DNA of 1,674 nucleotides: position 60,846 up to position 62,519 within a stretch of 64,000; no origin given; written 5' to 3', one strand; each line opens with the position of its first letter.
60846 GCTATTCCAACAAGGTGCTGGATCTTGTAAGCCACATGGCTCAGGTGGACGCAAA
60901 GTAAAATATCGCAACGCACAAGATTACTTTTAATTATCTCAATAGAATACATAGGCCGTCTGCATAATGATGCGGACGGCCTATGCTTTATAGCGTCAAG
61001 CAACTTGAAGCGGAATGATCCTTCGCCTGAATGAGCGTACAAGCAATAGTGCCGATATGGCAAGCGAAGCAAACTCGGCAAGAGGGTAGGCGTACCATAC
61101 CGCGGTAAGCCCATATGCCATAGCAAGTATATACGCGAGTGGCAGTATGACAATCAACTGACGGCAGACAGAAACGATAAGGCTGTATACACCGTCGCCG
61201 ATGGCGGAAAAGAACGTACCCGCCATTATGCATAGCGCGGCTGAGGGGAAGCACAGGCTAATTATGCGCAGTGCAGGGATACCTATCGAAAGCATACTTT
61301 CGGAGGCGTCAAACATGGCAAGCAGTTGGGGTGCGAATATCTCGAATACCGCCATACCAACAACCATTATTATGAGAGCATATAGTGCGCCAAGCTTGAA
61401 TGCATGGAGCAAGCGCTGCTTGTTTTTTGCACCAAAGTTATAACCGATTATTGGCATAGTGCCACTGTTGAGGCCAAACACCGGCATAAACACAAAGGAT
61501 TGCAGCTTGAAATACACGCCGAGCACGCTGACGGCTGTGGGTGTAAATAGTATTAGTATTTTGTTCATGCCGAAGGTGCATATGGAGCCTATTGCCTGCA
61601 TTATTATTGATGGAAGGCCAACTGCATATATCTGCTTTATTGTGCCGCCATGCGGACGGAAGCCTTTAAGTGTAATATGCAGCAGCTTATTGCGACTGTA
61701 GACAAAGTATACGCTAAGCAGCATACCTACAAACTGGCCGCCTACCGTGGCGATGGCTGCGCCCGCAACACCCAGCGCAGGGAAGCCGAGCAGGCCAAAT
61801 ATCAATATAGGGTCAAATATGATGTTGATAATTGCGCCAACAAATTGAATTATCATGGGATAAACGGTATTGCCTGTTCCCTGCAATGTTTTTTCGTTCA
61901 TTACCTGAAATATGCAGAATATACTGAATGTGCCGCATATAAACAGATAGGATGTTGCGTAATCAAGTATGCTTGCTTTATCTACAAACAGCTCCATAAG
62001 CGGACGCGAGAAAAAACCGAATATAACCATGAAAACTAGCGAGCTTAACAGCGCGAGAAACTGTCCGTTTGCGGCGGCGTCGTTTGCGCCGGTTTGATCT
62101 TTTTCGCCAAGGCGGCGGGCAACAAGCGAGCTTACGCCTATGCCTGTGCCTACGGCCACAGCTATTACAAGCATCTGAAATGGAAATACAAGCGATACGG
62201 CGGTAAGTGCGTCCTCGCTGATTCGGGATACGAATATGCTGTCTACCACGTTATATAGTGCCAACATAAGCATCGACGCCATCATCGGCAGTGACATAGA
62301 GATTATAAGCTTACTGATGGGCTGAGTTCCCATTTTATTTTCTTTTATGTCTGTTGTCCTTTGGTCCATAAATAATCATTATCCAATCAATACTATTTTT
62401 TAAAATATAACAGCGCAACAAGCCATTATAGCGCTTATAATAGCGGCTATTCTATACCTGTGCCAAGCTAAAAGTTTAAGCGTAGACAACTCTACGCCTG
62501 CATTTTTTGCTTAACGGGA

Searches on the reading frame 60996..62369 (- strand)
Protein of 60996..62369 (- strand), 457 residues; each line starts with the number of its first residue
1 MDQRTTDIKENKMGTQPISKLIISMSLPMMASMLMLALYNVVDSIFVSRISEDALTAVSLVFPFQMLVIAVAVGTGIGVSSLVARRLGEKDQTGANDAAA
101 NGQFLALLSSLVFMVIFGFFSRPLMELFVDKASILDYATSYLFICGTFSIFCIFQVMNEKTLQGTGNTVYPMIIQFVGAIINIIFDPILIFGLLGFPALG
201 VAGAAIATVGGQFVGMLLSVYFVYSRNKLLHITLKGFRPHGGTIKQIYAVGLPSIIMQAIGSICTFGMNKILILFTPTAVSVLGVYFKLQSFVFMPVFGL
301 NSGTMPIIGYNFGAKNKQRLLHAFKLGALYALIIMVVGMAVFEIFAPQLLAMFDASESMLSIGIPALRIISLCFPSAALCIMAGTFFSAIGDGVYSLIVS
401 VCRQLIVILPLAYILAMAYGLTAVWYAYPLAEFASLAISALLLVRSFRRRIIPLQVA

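Call 20: search_protein_families(library=pfam, proteins=[window:60996-62369:-], max_evalue=0.001)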
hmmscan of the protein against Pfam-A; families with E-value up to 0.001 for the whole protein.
window:60996-62369:- (457 aa): 1 family
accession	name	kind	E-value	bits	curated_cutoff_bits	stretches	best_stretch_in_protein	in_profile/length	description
PF01554.23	MatE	-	2.9e-53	180.3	24.9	2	28-188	1-161/161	MatE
